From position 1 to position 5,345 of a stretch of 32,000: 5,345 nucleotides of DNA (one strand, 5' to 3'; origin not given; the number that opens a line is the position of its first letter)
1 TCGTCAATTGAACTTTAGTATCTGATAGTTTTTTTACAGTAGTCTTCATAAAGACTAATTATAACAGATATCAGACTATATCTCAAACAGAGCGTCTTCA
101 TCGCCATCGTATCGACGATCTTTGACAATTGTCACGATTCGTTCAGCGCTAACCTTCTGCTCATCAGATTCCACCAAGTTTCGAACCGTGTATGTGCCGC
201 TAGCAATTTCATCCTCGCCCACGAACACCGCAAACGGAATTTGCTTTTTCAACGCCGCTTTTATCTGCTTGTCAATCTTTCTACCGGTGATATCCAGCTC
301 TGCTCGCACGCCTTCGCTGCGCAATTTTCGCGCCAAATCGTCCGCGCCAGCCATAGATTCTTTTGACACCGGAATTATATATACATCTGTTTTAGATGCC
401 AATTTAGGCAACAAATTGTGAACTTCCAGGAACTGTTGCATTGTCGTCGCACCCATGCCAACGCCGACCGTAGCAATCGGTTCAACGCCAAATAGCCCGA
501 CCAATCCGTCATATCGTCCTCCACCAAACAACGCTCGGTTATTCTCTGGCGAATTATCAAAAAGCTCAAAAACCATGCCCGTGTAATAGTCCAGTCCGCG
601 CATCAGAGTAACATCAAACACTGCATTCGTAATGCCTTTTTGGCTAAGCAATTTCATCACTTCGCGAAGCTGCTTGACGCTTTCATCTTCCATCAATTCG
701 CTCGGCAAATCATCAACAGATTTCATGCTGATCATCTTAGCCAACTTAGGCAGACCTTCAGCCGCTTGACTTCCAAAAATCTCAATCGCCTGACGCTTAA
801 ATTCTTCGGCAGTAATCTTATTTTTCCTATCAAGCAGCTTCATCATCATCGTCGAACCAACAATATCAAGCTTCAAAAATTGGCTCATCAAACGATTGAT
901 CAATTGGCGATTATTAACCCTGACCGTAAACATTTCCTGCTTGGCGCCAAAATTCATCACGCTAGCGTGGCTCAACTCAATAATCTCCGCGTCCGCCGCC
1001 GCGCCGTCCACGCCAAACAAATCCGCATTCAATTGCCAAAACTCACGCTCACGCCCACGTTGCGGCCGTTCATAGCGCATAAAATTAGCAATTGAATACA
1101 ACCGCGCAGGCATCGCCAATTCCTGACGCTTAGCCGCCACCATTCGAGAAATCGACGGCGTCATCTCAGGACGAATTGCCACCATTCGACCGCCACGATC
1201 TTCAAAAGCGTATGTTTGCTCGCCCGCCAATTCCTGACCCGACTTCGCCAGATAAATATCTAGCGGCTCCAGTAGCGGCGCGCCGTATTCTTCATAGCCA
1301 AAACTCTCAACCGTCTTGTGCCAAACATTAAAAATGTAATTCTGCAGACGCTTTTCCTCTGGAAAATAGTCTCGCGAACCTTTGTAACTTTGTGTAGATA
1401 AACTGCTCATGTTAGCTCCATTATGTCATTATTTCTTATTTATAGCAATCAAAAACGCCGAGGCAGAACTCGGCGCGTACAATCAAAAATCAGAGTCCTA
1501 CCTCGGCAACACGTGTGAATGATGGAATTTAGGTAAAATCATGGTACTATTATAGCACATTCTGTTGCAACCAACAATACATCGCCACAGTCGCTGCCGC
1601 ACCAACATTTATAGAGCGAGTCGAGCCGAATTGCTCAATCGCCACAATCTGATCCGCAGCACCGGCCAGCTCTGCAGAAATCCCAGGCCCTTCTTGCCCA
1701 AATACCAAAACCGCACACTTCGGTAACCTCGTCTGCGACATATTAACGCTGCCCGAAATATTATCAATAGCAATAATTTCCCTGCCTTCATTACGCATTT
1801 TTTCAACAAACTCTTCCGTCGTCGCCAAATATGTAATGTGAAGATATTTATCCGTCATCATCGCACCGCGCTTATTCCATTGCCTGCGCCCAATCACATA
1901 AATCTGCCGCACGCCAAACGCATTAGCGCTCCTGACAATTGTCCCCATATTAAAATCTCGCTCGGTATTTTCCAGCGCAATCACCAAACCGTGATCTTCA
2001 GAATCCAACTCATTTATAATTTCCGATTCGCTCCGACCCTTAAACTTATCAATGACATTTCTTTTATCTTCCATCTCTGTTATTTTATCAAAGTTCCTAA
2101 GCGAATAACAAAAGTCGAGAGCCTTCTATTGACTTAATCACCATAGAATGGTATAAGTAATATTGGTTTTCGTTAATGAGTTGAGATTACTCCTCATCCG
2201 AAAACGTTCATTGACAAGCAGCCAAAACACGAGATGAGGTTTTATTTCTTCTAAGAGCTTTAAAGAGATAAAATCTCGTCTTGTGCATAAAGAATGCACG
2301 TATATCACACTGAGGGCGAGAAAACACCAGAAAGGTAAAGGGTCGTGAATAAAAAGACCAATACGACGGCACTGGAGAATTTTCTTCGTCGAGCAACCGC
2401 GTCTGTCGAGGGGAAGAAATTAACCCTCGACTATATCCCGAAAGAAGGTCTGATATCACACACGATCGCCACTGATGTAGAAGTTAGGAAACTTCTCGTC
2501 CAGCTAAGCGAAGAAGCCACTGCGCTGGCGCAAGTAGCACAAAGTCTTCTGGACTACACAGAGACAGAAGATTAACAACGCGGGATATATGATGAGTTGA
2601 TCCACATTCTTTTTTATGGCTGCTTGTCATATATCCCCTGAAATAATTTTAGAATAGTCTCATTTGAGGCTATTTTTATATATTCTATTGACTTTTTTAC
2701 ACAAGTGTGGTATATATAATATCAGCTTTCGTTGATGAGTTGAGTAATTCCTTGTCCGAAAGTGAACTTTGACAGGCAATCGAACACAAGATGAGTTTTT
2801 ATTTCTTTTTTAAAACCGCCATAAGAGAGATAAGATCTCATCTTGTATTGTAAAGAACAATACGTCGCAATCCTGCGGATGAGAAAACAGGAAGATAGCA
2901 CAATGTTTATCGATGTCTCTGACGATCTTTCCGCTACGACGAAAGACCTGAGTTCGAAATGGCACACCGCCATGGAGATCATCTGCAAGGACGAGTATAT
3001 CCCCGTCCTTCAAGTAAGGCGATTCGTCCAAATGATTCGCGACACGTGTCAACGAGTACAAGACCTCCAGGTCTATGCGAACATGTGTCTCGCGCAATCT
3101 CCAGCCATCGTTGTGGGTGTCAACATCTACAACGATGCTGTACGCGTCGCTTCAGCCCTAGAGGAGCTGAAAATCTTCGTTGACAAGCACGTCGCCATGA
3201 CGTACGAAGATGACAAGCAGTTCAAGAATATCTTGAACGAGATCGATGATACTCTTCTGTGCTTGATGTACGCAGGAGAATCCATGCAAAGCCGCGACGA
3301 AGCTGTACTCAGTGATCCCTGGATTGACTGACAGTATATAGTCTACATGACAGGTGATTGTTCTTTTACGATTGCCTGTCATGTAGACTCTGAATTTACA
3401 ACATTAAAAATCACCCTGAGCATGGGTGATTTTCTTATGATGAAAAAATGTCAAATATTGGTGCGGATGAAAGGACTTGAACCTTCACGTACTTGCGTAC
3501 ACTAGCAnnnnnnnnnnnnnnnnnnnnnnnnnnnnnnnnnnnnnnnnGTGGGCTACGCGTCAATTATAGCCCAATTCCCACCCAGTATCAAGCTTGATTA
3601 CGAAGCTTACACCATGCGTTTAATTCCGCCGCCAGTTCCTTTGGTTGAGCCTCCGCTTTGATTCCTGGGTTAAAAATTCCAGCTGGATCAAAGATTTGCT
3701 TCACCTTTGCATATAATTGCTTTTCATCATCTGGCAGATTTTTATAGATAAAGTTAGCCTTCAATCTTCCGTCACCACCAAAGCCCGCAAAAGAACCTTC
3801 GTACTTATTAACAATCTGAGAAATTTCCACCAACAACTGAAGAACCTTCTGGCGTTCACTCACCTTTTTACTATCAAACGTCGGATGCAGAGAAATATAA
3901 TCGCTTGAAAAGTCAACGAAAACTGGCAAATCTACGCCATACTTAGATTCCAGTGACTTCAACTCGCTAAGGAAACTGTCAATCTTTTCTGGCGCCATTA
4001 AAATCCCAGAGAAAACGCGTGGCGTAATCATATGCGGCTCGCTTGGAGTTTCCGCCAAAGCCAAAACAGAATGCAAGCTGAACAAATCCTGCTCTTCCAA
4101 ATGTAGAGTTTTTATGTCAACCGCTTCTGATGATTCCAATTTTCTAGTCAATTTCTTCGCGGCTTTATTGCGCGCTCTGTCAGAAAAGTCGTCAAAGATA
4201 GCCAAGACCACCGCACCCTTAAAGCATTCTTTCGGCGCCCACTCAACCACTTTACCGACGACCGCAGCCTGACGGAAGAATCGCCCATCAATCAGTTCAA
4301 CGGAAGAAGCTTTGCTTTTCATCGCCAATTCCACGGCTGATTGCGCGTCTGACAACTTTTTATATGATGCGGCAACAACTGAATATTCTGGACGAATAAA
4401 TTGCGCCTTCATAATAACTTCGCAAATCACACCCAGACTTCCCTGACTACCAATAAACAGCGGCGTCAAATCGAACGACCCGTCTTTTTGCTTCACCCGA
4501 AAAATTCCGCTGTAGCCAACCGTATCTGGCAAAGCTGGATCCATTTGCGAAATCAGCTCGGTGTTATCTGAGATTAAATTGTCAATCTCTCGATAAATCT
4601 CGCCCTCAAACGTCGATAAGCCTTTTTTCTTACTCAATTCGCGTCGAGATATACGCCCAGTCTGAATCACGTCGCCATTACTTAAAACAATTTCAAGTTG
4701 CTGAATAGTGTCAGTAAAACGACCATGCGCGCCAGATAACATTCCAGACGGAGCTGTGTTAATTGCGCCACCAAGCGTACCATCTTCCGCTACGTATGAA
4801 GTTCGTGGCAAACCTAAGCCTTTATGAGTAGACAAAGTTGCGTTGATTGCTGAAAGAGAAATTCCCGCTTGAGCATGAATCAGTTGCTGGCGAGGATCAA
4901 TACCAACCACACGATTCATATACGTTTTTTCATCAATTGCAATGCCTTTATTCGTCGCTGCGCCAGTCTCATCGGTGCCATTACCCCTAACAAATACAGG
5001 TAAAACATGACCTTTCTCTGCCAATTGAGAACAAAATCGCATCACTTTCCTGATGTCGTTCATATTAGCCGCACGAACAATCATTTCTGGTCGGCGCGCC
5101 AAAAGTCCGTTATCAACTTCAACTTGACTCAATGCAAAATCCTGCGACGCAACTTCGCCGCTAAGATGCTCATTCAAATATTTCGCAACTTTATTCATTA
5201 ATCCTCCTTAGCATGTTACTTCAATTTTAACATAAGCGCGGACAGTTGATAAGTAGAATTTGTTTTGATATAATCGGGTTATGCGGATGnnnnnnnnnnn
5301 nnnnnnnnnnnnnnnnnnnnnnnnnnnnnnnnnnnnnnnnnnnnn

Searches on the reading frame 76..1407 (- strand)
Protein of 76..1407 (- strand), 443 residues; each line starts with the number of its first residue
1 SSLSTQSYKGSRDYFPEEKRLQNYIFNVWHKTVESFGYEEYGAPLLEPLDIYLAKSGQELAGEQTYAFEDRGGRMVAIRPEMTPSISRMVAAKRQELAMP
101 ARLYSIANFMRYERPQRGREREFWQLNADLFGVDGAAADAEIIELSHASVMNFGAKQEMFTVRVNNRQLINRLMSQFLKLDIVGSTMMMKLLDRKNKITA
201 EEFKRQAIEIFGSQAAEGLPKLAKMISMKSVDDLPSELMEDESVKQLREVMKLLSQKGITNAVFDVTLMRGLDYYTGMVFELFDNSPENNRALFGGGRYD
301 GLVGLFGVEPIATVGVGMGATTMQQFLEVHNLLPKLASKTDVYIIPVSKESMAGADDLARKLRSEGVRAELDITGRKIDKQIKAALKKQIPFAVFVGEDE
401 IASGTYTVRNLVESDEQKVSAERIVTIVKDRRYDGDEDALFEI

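Call 87: search_protein_families(library=pfam, proteins=[window:76-1407:-], max_evalue=0.01)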
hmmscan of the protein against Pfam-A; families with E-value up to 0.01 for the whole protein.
window:76-1407:- (443 aa): 3 families
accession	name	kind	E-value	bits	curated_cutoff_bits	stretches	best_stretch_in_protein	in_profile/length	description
PF13393.11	tRNA-synt_His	-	1.4e-45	156.3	25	1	10-313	1-299/308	Histidyl-tRNA synthetase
PF03129.25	HGTP_anticodon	-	6.1e-21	74.8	21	1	341-430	1-93/94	Anticodon binding domain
PF00587.30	tRNA-synt_2b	-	8.4e-08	32.9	29.3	1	66-216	1-110/179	tRNA synthetase class II core domain (G, H, P, S and T)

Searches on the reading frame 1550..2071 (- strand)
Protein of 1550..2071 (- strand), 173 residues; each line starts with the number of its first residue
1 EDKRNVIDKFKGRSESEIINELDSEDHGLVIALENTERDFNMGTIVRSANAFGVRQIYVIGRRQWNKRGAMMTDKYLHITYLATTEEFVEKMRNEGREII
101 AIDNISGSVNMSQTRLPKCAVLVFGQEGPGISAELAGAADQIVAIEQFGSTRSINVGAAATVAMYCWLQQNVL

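Call 87: search_protein_families(library=pfam, proteins=[window:1550-2071:-], max_evalue=0.01)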
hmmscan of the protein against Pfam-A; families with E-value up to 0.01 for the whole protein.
window:1550-2071:- (173 aa): 1 family
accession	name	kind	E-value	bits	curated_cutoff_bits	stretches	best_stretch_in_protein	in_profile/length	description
PF00588.24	SpoU_methylase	-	2.8e-29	102.5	29.7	1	29-165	2-142/142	SpoU rRNA Methylase family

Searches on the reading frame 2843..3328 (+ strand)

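Call 87: search_protein_families(library=pfam, proteins=[window:2843-3328:+], max_evalue=0.01)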
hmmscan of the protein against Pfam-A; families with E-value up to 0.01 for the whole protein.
window:2843-3328:+ (162 aa): 1 family
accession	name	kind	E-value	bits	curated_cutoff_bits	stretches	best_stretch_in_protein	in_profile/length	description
PF16813.11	Cas_St_Csn2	-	0.0042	16.7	28.8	0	91-156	248-314/343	CRISPR-associated protein Csn2 subfamily St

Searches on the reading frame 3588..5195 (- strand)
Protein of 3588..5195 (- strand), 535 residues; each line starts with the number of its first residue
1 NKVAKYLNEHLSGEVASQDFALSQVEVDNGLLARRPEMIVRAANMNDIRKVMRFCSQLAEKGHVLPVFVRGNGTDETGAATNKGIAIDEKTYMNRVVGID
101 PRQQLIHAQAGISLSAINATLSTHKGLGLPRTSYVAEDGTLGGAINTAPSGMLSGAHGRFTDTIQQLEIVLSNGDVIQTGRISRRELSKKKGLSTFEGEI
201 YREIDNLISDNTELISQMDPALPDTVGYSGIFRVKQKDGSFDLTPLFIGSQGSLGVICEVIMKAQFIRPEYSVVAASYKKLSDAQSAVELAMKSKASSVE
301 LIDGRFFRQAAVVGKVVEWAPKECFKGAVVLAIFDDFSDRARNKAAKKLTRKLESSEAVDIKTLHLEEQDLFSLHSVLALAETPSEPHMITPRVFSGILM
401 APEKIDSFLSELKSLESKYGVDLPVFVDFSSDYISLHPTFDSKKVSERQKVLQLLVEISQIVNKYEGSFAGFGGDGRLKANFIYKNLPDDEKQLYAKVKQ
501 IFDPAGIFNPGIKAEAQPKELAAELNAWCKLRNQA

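Call 87: search_protein_families(library=pfam, proteins=[window:3588-5195:-], max_evalue=0.01)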
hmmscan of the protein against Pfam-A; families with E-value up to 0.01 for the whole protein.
window:3588-5195:- (535 aa): 2 families
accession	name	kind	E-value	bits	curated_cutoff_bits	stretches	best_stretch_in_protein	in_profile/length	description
PF01565.28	FAD_binding_4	-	5.3e-24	84.9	26.4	1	36-179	1-138/139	FAD binding domain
PF02913.24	FAD-oxidase_C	-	7.2e-18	65.6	21.2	1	272-511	6-246/248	FAD linked oxidases, C-terminal domain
